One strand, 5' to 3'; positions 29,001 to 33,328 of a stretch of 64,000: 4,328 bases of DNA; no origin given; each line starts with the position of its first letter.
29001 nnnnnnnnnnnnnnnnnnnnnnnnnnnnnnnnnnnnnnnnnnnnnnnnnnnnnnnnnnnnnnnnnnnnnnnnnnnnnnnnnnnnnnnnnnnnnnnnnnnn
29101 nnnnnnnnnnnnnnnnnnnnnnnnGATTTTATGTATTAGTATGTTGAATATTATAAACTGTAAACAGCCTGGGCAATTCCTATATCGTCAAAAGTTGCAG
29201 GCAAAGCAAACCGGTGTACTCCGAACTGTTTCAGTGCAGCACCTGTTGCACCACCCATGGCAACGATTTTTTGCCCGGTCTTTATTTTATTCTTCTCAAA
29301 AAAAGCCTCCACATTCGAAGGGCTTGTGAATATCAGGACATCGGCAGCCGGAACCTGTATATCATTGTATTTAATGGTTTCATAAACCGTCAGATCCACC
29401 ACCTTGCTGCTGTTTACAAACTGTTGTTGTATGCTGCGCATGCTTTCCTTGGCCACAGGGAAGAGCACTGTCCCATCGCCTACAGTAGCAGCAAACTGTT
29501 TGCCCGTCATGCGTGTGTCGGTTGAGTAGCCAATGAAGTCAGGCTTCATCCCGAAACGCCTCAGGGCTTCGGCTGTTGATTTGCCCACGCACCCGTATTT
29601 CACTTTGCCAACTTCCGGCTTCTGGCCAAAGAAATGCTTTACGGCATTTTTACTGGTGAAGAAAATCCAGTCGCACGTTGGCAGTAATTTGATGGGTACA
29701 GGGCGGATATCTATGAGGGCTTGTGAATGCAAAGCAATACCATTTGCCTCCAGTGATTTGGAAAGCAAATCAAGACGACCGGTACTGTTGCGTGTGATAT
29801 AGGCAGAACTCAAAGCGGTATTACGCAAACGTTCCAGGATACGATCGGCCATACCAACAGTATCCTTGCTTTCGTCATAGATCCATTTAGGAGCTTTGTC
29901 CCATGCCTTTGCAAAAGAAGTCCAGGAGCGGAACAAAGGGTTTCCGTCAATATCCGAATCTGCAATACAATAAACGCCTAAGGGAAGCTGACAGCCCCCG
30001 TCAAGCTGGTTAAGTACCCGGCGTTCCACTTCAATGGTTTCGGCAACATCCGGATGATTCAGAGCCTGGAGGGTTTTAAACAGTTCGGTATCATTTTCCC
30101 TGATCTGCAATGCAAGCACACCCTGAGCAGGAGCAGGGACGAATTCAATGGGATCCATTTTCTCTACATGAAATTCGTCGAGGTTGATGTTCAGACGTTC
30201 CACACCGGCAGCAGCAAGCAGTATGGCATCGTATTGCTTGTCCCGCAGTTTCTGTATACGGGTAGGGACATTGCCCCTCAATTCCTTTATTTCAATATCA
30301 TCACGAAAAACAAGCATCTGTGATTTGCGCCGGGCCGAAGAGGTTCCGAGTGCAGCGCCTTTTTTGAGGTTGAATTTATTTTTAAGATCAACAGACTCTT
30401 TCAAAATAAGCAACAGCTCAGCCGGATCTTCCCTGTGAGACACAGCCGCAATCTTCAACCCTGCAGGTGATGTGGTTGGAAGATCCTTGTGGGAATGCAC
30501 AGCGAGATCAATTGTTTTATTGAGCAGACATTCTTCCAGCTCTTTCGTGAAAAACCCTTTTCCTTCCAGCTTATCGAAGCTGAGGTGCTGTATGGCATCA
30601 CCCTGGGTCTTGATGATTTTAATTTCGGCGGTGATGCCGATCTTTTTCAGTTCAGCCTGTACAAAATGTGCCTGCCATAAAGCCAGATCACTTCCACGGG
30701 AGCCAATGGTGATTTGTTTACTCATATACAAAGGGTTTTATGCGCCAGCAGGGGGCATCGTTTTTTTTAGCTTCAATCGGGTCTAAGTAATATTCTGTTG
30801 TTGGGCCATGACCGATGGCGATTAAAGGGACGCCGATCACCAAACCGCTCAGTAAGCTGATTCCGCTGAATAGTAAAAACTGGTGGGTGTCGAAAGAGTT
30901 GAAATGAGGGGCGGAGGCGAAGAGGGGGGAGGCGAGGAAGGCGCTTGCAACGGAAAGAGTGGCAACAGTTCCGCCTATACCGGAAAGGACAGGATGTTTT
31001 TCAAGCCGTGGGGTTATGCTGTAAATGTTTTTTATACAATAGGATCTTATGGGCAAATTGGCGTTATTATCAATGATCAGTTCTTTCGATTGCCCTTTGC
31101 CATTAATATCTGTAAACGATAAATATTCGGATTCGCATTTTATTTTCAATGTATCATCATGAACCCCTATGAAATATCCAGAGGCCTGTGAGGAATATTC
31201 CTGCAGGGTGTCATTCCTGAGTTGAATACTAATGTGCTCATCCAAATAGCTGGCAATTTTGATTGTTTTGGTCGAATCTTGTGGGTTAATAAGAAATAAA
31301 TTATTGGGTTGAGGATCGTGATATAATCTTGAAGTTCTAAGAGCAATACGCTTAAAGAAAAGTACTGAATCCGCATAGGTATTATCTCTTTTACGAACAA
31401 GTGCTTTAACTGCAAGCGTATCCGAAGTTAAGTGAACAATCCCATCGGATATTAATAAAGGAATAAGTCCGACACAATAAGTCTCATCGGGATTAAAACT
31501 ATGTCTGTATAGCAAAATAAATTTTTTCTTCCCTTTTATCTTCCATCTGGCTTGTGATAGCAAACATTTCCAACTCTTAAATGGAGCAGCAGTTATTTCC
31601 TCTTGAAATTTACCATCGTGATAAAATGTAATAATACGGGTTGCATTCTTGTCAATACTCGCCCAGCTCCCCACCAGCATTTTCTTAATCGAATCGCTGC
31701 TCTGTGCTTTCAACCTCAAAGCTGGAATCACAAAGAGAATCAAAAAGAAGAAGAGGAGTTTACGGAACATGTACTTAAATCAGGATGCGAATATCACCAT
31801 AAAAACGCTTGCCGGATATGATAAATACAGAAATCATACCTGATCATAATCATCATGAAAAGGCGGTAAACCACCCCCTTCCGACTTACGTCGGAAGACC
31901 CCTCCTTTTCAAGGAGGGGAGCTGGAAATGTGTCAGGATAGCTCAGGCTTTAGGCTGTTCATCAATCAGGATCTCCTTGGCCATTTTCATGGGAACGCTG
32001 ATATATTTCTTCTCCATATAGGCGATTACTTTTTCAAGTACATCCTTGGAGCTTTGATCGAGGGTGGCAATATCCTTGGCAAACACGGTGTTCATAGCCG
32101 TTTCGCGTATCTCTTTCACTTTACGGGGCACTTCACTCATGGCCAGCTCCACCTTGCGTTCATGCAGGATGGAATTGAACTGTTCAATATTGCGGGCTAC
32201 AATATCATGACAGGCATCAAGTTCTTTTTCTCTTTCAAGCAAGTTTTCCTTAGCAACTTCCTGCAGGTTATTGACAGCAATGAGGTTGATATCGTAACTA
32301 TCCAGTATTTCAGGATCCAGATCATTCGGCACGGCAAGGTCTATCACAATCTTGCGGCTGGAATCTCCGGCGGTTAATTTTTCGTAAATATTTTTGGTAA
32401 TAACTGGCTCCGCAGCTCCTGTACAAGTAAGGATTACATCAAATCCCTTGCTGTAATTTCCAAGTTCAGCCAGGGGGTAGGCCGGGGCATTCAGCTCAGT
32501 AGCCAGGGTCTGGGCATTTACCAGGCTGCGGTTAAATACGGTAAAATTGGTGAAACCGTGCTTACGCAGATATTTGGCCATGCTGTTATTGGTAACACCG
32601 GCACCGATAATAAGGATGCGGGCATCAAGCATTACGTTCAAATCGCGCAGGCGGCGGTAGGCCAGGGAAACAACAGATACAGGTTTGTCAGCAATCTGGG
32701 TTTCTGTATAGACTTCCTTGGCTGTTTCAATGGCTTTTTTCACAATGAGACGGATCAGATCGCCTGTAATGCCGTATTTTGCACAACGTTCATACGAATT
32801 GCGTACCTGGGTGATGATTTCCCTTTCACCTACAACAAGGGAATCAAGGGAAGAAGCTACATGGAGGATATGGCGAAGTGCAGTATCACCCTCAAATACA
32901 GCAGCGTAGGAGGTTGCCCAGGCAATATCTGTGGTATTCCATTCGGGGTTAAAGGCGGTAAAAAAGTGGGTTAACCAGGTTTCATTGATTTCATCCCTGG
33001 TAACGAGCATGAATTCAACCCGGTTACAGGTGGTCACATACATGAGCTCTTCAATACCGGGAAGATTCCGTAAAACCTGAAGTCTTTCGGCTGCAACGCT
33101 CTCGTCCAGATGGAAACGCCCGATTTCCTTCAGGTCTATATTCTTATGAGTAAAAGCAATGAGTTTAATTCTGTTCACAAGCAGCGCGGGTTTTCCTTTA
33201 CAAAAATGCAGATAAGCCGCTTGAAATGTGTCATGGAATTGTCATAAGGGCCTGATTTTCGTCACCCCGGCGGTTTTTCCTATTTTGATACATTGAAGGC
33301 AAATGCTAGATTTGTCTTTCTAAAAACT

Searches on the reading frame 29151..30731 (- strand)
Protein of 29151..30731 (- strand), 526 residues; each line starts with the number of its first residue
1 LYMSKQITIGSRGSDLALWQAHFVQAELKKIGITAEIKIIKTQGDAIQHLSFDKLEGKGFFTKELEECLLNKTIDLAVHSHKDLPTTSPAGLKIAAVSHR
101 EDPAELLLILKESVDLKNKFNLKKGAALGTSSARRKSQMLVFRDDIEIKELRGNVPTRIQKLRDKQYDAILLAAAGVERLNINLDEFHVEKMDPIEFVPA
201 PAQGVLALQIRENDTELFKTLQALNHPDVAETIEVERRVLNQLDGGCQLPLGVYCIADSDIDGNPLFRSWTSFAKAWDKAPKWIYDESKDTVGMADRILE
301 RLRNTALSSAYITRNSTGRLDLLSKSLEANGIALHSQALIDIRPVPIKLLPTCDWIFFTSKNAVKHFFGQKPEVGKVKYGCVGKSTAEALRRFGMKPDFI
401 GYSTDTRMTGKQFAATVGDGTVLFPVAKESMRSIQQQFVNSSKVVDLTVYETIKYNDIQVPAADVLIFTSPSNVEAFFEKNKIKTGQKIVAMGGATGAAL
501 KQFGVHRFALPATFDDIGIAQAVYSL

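Call 84: search_protein_families(library=pfam, proteins=[window:29151-30731:-], max_evalue=0.00001)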
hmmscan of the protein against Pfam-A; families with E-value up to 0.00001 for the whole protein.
window:29151-30731:- (526 aa): 3 families
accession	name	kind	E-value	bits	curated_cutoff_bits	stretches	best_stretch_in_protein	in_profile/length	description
PF01379.25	Porphobil_deam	-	1.2e-70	237.7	22.1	1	7-217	1-205/207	Porphobilinogen deaminase, dipyromethane cofactor binding domain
PF02602.20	HEM4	-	3.5e-28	98.7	27.5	1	323-515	3-225/231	Uroporphyrinogen-III synthase HemD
PF03900.20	Porphobil_deamC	-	4.8e-06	27.3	26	0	231-257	2-28/74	Porphobilinogen deaminase, C-terminal domain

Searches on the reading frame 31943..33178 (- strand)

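Call 84: search_protein_families(library=pfam, proteins=[window:31943-33178:-], max_evalue=0.00001)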
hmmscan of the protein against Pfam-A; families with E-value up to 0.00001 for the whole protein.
window:31943-33178:- (411 aa): 2 families
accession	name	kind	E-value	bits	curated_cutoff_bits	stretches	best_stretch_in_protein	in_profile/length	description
PF05201.20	GlutR_N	-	2.9e-34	118.5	27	1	7-160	1-151/151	Glutamyl-tRNAGlu reductase, N-terminal domain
PF01488.26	Shikimate_DH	-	7.4e-27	94.6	24.3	1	182-308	9-138/138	Shikimate / quinate 5-dehydrogenase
